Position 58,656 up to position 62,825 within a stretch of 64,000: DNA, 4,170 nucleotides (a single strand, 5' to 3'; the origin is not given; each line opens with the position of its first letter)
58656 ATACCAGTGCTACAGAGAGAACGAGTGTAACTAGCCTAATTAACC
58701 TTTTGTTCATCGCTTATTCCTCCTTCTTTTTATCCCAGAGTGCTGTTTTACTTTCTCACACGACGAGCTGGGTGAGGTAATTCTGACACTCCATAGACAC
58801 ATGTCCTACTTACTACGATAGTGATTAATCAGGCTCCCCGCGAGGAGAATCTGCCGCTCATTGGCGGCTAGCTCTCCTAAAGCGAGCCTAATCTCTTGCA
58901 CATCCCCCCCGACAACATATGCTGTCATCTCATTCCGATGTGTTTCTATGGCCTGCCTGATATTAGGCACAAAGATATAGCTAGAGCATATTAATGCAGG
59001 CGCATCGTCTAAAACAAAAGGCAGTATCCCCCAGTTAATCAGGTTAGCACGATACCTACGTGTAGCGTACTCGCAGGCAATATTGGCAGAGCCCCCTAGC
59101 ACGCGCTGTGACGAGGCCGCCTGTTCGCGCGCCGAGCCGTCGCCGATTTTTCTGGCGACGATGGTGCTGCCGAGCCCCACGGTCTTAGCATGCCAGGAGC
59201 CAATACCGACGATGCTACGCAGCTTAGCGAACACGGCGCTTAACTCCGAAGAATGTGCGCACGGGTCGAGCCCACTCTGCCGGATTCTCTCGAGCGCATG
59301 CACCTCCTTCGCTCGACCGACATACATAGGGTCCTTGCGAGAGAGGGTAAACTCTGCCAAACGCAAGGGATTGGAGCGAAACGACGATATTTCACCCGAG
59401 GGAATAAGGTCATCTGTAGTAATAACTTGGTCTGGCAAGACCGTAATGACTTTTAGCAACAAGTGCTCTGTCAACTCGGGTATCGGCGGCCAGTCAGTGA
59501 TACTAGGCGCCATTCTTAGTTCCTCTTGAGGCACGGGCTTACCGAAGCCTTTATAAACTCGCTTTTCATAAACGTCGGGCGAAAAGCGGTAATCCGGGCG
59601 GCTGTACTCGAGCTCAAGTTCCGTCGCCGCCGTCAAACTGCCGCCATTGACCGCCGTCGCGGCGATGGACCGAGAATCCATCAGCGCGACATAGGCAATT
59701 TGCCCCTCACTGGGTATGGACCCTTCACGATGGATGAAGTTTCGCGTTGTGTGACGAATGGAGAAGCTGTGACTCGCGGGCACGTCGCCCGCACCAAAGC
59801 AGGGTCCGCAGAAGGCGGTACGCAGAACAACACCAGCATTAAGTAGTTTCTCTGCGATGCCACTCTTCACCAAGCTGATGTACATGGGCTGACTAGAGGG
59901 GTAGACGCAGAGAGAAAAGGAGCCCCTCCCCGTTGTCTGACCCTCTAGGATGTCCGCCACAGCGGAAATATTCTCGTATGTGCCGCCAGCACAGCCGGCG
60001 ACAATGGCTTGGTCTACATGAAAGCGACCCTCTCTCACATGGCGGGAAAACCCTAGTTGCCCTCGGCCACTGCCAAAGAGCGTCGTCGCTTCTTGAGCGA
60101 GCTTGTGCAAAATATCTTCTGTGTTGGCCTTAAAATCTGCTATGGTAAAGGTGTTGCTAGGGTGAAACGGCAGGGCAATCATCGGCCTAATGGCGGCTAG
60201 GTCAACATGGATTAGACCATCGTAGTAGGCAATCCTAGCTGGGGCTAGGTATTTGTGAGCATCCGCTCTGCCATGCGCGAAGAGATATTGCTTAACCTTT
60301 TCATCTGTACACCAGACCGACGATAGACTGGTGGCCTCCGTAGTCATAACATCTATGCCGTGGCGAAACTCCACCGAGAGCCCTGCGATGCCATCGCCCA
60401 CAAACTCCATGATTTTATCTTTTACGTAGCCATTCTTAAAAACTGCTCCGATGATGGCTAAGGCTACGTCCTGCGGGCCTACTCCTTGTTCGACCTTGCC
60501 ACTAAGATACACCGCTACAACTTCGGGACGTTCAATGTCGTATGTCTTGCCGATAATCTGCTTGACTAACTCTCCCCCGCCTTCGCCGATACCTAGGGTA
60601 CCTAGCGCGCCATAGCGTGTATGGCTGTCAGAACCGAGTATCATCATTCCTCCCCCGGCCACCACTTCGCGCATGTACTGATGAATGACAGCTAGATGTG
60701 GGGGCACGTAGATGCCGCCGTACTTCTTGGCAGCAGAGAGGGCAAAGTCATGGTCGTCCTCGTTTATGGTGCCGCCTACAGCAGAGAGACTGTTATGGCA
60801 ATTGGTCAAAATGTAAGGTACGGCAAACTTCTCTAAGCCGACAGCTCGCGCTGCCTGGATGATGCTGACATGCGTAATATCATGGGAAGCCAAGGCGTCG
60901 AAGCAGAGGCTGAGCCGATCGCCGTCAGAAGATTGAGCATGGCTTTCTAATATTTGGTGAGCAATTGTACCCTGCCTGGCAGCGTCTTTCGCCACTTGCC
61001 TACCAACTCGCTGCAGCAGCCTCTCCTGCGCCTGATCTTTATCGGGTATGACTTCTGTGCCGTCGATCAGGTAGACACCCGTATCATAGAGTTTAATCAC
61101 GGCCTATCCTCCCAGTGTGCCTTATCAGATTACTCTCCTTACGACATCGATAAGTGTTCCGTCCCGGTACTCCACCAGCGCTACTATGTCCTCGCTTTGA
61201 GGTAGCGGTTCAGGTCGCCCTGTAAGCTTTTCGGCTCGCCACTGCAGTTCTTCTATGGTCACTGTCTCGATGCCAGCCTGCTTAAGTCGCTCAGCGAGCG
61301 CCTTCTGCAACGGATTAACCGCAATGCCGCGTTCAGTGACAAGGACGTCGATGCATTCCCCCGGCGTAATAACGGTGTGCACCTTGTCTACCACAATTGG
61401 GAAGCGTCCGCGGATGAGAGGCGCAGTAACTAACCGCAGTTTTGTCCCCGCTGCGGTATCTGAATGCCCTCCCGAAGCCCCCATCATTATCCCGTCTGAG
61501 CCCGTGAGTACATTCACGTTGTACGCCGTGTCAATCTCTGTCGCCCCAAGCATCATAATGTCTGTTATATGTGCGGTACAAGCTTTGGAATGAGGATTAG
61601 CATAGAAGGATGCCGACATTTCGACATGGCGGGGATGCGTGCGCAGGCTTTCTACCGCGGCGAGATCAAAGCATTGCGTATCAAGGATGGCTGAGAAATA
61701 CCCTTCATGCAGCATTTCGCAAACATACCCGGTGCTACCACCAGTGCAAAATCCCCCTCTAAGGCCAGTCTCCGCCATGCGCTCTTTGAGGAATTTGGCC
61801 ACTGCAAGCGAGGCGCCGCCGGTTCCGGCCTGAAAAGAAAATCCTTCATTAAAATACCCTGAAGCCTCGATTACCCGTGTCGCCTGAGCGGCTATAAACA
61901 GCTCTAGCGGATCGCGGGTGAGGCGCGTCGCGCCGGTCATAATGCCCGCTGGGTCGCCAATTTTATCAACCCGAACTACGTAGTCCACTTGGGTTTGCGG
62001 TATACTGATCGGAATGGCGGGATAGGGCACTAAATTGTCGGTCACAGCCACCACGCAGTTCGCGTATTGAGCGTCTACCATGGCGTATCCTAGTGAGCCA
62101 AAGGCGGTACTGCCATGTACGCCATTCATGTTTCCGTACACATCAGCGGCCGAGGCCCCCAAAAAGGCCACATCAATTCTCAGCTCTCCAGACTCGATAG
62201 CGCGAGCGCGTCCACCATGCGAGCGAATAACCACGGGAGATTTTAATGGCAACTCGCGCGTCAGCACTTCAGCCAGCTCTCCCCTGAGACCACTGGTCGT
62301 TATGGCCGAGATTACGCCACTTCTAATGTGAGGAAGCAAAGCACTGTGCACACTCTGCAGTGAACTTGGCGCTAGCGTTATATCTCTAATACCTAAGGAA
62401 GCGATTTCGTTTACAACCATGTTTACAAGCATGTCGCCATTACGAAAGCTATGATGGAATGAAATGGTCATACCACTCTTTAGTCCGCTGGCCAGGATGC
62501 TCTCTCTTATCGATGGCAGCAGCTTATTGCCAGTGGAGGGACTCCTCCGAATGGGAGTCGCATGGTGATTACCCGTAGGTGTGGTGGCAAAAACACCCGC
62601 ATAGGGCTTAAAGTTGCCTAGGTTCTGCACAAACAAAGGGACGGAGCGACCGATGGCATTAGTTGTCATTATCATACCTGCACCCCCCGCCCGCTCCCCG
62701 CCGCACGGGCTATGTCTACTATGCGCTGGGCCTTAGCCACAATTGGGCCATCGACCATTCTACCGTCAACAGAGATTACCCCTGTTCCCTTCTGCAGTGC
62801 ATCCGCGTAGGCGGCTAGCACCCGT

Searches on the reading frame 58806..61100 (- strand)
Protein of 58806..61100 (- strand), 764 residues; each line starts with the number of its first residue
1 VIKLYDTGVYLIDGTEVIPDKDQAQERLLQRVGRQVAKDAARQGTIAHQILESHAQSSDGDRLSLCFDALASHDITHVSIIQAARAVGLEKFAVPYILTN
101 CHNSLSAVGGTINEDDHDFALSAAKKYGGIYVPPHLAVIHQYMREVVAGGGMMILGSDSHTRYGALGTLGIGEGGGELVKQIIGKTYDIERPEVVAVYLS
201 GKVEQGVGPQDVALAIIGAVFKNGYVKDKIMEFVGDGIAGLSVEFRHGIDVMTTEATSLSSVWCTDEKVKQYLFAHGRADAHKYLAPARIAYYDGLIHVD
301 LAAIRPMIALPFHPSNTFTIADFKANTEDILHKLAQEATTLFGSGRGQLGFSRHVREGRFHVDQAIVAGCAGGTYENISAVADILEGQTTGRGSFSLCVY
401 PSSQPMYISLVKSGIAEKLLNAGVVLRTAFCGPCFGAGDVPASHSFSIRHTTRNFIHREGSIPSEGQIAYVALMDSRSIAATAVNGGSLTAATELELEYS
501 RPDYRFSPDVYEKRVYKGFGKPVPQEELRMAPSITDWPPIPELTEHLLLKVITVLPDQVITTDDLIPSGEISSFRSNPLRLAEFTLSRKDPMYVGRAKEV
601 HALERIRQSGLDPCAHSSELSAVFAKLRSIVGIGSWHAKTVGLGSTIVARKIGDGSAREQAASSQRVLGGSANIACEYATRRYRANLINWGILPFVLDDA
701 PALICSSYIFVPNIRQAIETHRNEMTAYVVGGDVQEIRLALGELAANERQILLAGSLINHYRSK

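Call 85: search_protein_families(library=ncbifam, proteins=[window:58806-61100:-], max_evalue=1e-10)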
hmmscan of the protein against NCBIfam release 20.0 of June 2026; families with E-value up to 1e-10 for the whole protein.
window:58806-61100:- (764 aa): 18 families
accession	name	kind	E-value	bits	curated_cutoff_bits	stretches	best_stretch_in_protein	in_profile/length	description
NF008503.0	PRK11413.1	equivalog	0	1160.7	641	1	1-763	1-750/753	hydratase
NF005558.0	PRK07229.1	equivalog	2e-101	340.6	612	1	44-763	3-643/647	aconitate hydratase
TIGR01342.1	acon_putative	hypoth_equivalog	6.3e-79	265.9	719.15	2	45-322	1-280/655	putative aconitate hydratase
NF001614.1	PRK00402.1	subfamily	7.3e-53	179.7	385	2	45-325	2-287/415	aconitase/3-isopropylmalate dehydratase large subunit family protein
TIGR02086.1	IPMI_arch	subfamily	5.1e-46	157.2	410.15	2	45-325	2-282/411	3-isopropylmalate dehydratase/homoaconitate hydratase family large subunit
TIGR02083.1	LEU2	equivalog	1.2e-43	149.6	610.65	2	46-324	3-286/419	3-isopropylmalate dehydratase large subunit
TIGR01343.1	hacA_fam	subfamily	6e-43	147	385.7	2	45-325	1-284/412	homoaconitate hydratase family protein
TIGR01340.1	aconitase_mito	equivalog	1.3e-40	139.5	825.35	1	109-328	106-335/745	aconitate hydratase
NF009116.0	PRK12466.1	subfamily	1.5e-34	119.4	531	1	150-493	123-466/472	3-isopropylmalate dehydratase large subunit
NF006757.0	PRK09277.1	subfamily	4.4e-29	100.8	686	1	153-332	206-397/888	aconitate hydratase AcnA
NF004016.0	PRK05478.1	subfamily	5.2e-29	101.1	510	1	150-487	121-459/468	3-isopropylmalate dehydratase large subunit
NF040615.1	HacA_Meth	equivalog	3.7e-28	98.4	550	2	138-325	97-291/419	homoaconitase large subunit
NF009520.0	PRK12881.1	subfamily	1.3e-27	95.9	905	1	153-339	206-404/893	aconitate hydratase AcnA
TIGR01341.1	aconitase_1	equivalog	9e-27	93.1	945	1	153-336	190-385/876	aconitate hydratase AcnA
TIGR00170.1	leuC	equivalog_domain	6.2e-23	81.1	560.25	1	150-461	120-439/466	3-isopropylmalate dehydratase large subunit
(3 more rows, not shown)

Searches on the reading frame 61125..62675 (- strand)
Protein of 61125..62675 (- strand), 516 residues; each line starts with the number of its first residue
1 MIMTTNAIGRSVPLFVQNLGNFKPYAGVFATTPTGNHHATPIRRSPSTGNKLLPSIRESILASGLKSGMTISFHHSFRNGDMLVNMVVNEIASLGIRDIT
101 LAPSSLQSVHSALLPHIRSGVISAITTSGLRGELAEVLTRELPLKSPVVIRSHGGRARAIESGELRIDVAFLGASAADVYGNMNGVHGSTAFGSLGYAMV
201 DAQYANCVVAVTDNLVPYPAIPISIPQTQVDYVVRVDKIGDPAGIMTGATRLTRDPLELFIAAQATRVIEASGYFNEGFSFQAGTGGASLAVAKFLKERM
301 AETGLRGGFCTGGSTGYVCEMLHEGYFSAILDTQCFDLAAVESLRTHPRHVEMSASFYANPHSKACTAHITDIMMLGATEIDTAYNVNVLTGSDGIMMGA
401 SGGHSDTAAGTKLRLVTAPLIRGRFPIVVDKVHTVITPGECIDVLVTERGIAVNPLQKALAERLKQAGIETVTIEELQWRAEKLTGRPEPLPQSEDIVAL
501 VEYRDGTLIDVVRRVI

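Call 85: search_protein_families(library=ncbifam, proteins=[window:61125-62675:-], max_evalue=1e-10)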
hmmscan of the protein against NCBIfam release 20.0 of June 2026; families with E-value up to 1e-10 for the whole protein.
window:61125-62675:- (516 aa): 1 family
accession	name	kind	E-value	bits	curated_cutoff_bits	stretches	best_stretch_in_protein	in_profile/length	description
TIGR01584.1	citF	equivalog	6.9e-204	678.1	501.45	1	27-515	2-490/492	citrate lyase subunit alpha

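Call 86: find_homologous_proteins(query=window:61125-62675:-, max_evalue=1e-100)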
Query window:61125-62675:- (516 aa): 7956 proteins with E <= 1e-100 among 8000 candidates; the best 120 are listed.
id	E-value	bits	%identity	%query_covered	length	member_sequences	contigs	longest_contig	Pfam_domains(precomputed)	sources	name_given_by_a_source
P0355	0.0e+0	1138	100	100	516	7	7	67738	PF04223.19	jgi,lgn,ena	-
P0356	1.7e-295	998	86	100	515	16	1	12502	PF04223.19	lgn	-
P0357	6.7e-290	980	84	100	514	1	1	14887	PF04223.19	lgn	-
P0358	2.2e-286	968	83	100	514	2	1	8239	PF04223.19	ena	-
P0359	9.7e-265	897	77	100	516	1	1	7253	PF04223.19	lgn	-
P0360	4.5e-258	875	76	100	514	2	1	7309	PF04223.19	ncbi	-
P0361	5.2e-258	875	77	100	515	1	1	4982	PF04223.19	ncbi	-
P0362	8.2e-258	874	76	100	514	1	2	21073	PF04223.19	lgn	-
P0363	1.7e-252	857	75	100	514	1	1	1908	PF04223.19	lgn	-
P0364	2.0e-252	856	75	100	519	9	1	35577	PF04223.19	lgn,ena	-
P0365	6.8e-250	848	75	100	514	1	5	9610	PF04223.19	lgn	-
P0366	1.5e-247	840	75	100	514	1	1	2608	PF04223.19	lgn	-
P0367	6.1e-247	838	74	100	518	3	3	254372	PF04223.19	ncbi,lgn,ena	ncbi:MAG: citrate lyase subunit alpha [Bacillota bacterium]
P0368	2.9e-246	836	74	100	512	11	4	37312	PF04223.19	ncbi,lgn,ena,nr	ncbi:MAG TPA: citrate lyase subunit alpha [Firmicutes bacterium]|nr:citrate lyase subunit alpha [Can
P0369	3.3e-231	786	99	70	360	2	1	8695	PF04223.19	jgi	-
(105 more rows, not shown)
